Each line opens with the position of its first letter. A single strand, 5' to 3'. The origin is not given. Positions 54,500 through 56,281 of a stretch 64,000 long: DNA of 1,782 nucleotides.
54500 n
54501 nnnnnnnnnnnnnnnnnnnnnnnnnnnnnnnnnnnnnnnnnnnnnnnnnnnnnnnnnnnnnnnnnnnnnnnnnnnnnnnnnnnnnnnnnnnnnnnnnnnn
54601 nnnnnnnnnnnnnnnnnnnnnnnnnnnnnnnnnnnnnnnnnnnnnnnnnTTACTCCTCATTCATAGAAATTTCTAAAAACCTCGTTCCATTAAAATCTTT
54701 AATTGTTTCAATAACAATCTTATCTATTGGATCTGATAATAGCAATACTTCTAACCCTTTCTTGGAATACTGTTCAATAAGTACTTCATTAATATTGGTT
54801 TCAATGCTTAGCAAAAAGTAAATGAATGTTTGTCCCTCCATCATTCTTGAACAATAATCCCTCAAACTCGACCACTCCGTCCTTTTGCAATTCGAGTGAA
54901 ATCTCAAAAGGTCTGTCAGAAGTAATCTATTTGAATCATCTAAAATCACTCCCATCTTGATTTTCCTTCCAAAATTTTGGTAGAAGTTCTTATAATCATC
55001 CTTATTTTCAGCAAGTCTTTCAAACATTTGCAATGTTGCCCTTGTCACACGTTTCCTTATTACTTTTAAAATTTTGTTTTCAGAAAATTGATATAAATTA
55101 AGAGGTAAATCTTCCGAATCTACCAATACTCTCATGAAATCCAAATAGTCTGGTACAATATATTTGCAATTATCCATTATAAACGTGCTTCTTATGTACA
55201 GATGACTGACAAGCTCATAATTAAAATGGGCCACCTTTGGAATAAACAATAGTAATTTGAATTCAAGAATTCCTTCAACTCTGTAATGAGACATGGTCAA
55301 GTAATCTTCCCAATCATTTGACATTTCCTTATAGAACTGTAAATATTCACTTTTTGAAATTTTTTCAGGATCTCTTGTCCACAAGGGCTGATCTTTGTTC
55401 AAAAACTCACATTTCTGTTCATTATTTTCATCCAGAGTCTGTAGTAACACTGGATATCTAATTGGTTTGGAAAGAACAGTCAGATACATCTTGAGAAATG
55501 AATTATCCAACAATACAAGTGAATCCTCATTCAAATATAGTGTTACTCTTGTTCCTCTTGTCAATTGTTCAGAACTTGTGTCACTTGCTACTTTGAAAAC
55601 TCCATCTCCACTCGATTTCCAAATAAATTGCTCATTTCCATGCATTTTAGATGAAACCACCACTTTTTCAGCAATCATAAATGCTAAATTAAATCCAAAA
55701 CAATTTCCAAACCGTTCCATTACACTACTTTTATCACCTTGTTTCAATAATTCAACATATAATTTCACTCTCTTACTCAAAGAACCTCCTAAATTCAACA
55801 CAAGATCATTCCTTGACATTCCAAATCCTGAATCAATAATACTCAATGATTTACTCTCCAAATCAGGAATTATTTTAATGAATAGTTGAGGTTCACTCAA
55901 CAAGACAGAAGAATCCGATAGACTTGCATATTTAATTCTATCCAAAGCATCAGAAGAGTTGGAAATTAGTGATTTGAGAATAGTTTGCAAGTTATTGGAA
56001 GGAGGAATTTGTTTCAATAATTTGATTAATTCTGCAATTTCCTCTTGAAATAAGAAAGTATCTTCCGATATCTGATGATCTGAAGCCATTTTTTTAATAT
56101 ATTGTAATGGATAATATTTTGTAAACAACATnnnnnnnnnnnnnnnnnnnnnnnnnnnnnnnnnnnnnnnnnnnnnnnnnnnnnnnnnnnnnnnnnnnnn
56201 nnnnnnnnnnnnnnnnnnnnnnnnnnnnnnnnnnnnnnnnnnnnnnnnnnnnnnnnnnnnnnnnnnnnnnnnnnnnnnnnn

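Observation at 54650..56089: Truncated HSP90-like paralog with Ser in place of the catalytic Glu and no C-terminal dimerisation domain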

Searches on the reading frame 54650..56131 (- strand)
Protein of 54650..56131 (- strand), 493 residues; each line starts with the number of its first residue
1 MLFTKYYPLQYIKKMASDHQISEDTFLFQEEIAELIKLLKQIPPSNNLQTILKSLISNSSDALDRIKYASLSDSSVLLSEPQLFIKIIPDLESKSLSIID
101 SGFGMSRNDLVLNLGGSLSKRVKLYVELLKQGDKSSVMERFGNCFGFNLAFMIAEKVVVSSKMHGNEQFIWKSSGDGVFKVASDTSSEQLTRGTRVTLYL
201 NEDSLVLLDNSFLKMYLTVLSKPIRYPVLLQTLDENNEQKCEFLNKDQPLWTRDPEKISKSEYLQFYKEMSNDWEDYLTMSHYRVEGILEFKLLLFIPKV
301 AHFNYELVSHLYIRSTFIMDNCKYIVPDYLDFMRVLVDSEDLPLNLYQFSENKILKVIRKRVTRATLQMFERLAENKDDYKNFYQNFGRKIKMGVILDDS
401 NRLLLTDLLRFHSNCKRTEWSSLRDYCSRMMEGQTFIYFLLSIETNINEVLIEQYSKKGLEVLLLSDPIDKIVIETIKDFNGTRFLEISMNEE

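Call 3: search_protein_families(library=pfam, proteins=[window:54650-56131:-], max_evalue=0.01)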
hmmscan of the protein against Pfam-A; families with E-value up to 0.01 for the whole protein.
window:54650-56131:- (493 aa): 2 families
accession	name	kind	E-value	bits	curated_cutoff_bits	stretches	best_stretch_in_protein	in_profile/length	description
PF00183.23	HSP90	-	6.7e-79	266.6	24.4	1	237-490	75-340/518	Hsp90 protein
PF02518.31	HATPase_c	-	0.00061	20.7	26.4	1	47-202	5-109/111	Histidine kinase-, DNA gyrase B-, and HSP90-like ATPase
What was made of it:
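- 54650..56089 (-): Complete CDS of the HSP90-like paralog (479 aa plus TAA). It is a single exon and equals N. gruberi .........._44674 / XP_002674661. Pfam HSP90 6.7e-79 (call 3).
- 54671..55402 (-): Middle domain (aa 230-473). The distal half is predicted confidently (pLDDT 85-93). The first alpha-beta-alpha subdomain (aa 230-340) is predicted poorly. Pfam HSP90 match 237-490 in 493-aa numbering (call 3).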

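Call 4: search_solved_structures(query=window:54650-56131:-, show_alignments=2)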
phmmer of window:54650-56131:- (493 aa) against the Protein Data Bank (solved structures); distinct sequences matched with E-value up to 0.001: 170 (the best 60 are shown).
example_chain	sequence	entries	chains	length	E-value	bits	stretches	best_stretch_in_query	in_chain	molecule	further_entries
9xj8_A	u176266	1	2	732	2.2e-109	370.2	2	242-488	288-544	Heat shock protein HSP 90-alpha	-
7krj_A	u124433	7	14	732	3.7e-109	369.5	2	242-488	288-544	Heat shock protein HSP 90-alpha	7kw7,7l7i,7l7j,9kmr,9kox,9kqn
8ffv_A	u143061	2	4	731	3.7e-109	369.5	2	242-488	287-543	Heat shock protein HSP 90-alpha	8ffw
7z37_AP1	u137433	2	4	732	2e-107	363.8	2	242-488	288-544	Heat shock protein HSP 90-beta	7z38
7y04_A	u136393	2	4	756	3e-107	363.2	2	242-488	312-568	Heat shock protein HSP 90-beta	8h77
8eoa_A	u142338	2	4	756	3.4e-107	363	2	242-488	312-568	Heat shock protein HSP 90-beta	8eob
5fwk_A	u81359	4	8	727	3.5e-107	363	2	242-488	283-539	HEAT SHOCK PROTEIN HSP 90 BETA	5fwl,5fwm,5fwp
7zub_A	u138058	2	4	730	3.6e-107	362.9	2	242-488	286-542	Heat shock protein HSP 90-beta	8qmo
7zr0_A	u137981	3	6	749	4e-107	362.8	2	242-488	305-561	Heat shock protein HSP 90-beta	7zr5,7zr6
8fx4_A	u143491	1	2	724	4.1e-107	362.8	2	242-488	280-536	Heat shock protein HSP 90-beta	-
9w5i_A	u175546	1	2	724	4.1e-107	362.8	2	242-488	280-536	Heat shock protein HSP 90-beta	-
8gae_A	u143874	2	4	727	4.3e-107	362.7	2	242-488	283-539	Heat shock protein HSP 90-beta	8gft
8u1l_A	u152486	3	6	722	8.8e-107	361.7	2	240-488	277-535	Heat shock protein 83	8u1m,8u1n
2cg9_A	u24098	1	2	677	2.5e-97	330.5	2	238-490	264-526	ATP-DEPENDENT MOLECULAR CHAPERONE HSP82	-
6xlb_A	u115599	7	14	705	1.2e-96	328.3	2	238-490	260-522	ATP-dependent molecular chaperone HSC82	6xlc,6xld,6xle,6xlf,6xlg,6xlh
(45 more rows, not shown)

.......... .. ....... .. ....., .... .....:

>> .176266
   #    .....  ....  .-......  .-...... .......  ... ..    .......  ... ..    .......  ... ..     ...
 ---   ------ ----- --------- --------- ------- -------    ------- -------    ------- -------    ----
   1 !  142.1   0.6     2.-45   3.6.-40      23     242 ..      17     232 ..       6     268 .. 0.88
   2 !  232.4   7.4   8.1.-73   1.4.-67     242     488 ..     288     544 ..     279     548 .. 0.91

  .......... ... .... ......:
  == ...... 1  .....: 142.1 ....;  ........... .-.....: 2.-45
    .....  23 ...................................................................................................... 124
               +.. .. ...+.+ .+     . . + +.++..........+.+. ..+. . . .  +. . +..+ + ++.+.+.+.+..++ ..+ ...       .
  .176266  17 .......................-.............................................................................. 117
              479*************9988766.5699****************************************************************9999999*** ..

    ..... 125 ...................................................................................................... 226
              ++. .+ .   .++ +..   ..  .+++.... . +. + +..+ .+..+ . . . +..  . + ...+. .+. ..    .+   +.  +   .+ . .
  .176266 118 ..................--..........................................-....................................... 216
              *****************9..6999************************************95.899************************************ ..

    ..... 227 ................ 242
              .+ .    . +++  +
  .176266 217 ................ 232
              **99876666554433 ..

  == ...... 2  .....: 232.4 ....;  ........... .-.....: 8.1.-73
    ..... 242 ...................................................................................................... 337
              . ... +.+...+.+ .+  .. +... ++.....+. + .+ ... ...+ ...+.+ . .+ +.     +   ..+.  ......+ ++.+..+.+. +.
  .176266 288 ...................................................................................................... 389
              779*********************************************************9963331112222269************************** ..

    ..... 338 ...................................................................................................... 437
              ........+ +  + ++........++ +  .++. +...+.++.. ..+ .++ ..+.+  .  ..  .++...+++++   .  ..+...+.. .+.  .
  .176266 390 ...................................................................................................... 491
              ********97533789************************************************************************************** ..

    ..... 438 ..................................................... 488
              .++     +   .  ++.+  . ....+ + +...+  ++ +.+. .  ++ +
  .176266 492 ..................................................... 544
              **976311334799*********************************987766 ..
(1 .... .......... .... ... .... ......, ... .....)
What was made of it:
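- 55433..56065 (-): N-terminal GHKL/Bergerat nucleotide-binding domain (aa 9-219). The predicted fold is confident (pLDDT mostly 80-95). PDB alignment (call 4).
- On Cytosolic HSP90A subfamily: 370 bits to HSP90-alpha, against 276 for Grp94, 266 for HtpG and 159 for TRAP1 (call 4).
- Checked: Residues 23-488 of the 493-aa ORF align to Hsp90-alpha 17-544, that is NTD plus MD, and the ORF stops 5 residues later (call 4).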
